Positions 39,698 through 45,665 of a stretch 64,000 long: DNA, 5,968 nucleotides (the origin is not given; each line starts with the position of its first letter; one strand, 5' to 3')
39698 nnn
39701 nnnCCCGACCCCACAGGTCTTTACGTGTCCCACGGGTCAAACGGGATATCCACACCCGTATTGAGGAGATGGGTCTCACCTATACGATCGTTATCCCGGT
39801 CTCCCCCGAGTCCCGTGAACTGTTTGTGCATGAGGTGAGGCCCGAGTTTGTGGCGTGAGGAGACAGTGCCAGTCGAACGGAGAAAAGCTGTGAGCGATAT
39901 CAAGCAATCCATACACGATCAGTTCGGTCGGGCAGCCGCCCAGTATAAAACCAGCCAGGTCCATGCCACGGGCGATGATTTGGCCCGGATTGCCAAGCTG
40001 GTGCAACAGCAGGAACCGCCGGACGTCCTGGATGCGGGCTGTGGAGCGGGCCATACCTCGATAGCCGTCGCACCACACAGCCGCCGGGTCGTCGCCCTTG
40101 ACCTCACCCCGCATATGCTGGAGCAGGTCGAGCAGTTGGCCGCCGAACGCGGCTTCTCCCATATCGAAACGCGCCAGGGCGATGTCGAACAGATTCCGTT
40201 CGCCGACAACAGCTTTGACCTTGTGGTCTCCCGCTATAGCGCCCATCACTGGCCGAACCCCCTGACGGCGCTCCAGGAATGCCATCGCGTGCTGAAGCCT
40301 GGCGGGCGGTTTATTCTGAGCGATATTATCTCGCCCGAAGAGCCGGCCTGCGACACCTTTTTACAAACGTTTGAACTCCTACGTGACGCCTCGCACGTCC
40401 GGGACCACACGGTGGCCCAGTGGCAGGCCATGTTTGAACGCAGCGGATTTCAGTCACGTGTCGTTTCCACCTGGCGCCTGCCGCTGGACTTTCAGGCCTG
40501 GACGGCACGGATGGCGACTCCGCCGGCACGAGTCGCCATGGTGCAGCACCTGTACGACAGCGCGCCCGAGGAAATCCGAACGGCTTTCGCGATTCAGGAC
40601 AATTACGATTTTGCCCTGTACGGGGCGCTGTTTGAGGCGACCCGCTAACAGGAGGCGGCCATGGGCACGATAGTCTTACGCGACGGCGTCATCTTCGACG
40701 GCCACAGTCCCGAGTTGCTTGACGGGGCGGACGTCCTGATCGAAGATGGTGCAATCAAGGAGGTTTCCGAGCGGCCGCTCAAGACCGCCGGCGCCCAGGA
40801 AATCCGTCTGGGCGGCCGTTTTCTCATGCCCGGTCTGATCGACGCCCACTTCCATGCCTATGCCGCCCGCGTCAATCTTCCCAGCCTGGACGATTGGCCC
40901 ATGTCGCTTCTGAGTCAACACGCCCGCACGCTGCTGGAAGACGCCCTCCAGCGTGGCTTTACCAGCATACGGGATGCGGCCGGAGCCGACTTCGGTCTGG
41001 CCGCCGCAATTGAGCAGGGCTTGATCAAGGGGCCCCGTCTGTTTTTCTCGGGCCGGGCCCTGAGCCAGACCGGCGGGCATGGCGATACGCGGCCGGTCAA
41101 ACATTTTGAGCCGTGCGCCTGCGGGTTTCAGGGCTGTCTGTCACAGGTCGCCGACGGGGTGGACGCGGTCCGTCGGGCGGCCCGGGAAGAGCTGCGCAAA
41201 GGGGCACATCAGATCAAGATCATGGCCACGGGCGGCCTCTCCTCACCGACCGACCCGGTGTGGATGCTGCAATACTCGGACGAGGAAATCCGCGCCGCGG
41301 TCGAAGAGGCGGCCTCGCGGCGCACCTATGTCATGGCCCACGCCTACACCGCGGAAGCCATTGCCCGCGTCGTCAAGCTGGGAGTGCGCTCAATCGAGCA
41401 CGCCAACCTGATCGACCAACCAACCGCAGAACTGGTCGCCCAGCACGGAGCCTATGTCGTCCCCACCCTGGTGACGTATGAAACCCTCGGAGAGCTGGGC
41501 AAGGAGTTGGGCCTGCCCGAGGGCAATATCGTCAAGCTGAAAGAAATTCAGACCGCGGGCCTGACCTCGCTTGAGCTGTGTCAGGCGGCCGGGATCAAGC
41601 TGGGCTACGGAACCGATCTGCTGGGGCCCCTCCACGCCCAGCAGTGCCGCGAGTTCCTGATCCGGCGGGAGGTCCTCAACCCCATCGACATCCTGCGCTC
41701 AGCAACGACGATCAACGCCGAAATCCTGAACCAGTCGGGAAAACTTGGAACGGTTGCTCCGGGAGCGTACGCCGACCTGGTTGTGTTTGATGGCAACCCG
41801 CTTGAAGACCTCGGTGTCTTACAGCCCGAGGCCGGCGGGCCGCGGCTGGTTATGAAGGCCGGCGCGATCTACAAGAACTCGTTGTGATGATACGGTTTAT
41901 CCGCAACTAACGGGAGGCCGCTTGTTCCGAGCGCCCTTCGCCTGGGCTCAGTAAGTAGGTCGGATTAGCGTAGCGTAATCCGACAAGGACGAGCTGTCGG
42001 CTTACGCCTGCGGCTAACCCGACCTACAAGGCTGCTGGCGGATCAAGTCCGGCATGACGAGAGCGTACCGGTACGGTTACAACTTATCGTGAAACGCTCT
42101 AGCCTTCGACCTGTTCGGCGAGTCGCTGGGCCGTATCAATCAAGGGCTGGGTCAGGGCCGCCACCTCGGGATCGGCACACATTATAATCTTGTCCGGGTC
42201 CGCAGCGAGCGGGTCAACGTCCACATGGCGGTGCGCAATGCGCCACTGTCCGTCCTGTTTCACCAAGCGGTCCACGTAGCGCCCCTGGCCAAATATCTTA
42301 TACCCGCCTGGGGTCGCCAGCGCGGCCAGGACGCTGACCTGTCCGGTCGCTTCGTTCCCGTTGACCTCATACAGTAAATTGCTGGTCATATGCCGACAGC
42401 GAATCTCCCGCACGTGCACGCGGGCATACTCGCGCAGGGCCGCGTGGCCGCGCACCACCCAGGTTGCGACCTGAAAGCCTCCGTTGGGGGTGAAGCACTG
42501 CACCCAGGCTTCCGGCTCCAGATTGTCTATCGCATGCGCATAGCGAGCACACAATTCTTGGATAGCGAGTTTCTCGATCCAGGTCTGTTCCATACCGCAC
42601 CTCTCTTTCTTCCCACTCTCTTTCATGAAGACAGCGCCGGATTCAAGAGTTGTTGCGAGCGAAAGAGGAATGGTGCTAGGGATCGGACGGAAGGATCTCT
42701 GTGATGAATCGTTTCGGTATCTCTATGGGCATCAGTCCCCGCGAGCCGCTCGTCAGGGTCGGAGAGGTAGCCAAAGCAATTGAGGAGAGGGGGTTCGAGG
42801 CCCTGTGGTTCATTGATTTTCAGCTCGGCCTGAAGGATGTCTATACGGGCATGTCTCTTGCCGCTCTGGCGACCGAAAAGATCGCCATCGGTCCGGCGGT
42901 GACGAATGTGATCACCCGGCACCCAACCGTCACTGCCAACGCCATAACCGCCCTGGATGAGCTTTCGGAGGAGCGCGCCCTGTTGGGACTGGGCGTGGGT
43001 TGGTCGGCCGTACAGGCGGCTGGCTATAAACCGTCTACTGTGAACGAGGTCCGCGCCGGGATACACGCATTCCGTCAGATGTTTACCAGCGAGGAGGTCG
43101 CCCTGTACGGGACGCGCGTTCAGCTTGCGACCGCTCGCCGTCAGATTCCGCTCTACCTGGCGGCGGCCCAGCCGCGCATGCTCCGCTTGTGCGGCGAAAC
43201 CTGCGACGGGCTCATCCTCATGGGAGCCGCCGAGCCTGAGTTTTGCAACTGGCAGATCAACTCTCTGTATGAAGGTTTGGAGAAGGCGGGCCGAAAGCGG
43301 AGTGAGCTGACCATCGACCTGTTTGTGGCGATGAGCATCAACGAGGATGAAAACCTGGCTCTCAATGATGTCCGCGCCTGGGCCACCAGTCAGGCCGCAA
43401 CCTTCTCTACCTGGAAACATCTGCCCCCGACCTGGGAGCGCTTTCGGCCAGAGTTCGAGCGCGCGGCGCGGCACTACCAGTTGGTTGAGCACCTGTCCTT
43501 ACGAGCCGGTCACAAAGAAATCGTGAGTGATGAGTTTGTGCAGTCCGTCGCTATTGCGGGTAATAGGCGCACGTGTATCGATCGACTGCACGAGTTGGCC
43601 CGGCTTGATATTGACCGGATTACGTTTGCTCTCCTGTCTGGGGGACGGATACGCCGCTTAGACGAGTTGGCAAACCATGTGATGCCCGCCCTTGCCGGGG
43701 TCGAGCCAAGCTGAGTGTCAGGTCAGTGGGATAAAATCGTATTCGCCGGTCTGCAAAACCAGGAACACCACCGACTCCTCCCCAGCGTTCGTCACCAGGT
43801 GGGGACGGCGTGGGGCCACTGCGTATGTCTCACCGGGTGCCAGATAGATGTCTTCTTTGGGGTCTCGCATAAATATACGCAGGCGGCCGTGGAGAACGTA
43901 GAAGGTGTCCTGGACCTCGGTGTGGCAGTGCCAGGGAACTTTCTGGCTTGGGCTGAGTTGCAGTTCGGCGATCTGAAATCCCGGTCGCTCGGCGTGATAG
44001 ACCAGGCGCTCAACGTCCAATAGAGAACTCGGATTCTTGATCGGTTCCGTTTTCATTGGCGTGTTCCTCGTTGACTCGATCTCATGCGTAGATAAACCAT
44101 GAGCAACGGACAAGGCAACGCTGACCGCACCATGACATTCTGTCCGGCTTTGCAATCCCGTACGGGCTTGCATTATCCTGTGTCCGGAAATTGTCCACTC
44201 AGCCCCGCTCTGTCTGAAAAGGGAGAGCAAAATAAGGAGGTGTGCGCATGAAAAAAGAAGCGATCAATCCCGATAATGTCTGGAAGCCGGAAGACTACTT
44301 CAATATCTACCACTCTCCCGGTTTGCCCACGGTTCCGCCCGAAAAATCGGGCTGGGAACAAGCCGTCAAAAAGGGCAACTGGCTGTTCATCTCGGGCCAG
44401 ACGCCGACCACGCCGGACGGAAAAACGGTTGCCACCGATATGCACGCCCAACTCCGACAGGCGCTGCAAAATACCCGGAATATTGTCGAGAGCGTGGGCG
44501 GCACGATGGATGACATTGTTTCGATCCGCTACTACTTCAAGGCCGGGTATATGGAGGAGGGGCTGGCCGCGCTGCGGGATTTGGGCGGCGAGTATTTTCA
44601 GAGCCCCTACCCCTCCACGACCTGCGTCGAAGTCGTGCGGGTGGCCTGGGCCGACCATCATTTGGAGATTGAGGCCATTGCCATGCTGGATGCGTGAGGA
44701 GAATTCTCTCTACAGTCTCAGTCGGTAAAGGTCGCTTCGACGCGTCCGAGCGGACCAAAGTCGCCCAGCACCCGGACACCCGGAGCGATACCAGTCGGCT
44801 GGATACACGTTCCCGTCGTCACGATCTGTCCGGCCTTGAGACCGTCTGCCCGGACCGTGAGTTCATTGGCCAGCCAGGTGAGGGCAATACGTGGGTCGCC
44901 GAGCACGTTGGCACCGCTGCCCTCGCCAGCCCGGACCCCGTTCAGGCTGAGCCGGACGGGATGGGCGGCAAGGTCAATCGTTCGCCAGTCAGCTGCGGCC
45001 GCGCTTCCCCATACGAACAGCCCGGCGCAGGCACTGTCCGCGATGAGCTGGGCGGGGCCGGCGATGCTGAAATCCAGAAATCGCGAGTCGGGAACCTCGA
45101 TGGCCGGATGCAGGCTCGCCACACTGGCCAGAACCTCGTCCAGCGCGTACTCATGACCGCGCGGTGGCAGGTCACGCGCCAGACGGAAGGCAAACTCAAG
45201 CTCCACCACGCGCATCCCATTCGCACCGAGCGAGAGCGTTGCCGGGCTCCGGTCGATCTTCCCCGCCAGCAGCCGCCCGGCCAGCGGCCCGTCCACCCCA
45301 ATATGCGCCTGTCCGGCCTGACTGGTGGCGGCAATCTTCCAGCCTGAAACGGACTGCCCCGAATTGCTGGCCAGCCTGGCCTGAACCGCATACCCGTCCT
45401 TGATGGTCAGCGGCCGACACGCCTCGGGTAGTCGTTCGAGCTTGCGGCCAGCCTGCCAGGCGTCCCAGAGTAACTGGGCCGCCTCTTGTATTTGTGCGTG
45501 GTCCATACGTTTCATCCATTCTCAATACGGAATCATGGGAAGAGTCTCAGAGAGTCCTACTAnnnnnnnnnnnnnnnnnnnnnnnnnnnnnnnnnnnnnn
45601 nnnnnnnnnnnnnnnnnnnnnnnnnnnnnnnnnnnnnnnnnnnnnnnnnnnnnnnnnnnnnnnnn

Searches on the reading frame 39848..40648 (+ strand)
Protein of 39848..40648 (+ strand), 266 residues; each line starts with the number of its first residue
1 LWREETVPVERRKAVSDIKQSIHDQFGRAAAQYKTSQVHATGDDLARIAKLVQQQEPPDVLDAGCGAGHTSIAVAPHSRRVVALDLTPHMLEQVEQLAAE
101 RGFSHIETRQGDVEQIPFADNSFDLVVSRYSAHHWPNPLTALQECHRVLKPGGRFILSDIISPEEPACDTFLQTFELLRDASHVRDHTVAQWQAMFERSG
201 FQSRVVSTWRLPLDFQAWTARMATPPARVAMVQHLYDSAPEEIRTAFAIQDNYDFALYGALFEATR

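Call 77: search_protein_families(library=pfam, proteins=[window:39848-40648:+], max_evalue=0.001)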
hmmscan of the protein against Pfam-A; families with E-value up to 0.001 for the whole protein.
window:39848-40648:+ (266 aa): 19 families
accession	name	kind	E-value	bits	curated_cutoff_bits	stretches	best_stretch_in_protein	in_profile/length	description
PF08241.18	Methyltransf_11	-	1.8e-30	105.8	21.2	1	61-157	1-95/95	Methyltransferase domain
PF13649.12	Methyltransf_25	-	5.5e-27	94.7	27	1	60-153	1-97/97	Methyltransferase domain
PF13847.12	Methyltransf_31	-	1.1e-25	90.5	27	1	60-176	7-127/145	Methyltransferase domain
PF08242.18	Methyltransf_12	-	1.8e-19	70.7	30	1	61-155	1-98/98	Methyltransferase domain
PF01209.24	Ubie_methyltran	-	9.6e-19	68.1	20.1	1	38-169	31-163/233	ubiE/COQ5 methyltransferase family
PF13489.12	Methyltransf_23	-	7.5e-18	65.2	27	1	44-202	12-160/164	Methyltransferase domain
PF03141.22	Methyltransf_29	-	1.7e-09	37.3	23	1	46-159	106-219/506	Putative S-adenosyl-L-methionine-dependent methyltransferase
PF05148.21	Methyltransf_8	-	3.5e-07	30.7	27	1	46-181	61-179/219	Hypothetical methyltransferase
PF13679.12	Methyltransf_32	-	2.2e-06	28.1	27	1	34-118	2-94/143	Methyltransferase domain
PF02475.24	TRM5-TYW2_MTfase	-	4e-06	27.3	28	1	44-130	26-112/164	TRM5/TYW2 methyltransferase domain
PF06325.19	PrmA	-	5.6e-06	26.5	22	1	46-167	153-268/296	Ribosomal protein L11 methyltransferase (PrmA)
PF03848.20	TehB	-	5.6e-06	26.3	20.4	1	48-131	22-104/193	Tellurite resistance protein TehB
PF00891.24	Methyltransf_2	-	5.8e-06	26.2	22.3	1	57-202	63-210/210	O-methyltransferase domain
PF08003.17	Methyltransf_9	-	1.1e-05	25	23.8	1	47-167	106-228/315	Protein of unknown function (DUF1698)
PF05175.20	MTS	-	5.1e-05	23.4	23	1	53-129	28-105/170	Methyltransferase small domain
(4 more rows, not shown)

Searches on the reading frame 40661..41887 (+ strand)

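Call 77: search_protein_families(library=pfam, proteins=[window:40661-41887:+], max_evalue=0.001)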
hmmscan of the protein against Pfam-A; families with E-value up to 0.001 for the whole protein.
window:40661-41887:+ (408 aa): 2 families
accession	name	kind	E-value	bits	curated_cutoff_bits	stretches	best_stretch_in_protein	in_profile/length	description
PF01979.26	Amidohydro_1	-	2.1e-46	159.2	25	1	54-401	1-342/345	Amidohydrolase family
PF07969.17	Amidohydro_3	-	5.5e-16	59.5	29.7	2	179-381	227-449/472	Amidohydrolase family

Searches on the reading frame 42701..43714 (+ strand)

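Call 77: search_protein_families(library=pfam, proteins=[window:42701-43714:+], max_evalue=0.001)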
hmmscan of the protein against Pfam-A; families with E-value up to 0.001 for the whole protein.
window:42701-43714:+ (337 aa): 1 family
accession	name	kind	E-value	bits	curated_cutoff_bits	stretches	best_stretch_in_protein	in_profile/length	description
PF00296.26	Bac_luciferase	-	4.4e-48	164.7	27.9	1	13-304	17-312/314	Luciferase-like monooxygenase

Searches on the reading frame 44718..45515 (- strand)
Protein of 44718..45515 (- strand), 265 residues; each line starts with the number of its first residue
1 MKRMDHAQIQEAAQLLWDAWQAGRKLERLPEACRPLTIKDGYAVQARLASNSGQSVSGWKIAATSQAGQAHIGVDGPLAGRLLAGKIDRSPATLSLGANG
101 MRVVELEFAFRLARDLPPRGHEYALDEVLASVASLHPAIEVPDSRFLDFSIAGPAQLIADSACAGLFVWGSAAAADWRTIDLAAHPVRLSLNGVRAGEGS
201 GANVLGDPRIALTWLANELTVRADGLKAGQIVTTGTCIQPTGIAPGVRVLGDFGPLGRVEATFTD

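Call 77: search_protein_families(library=pfam, proteins=[window:44718-45515:-], max_evalue=0.001)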
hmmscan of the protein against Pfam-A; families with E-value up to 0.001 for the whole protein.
window:44718-45515:- (265 aa): 1 family
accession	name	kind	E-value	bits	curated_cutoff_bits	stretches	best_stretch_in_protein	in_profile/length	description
PF01557.24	FAA_hydrolase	-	2e-06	28.1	23.9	1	103-237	59-182/214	Fumarylacetoacetate (FAA) hydrolase C-terminal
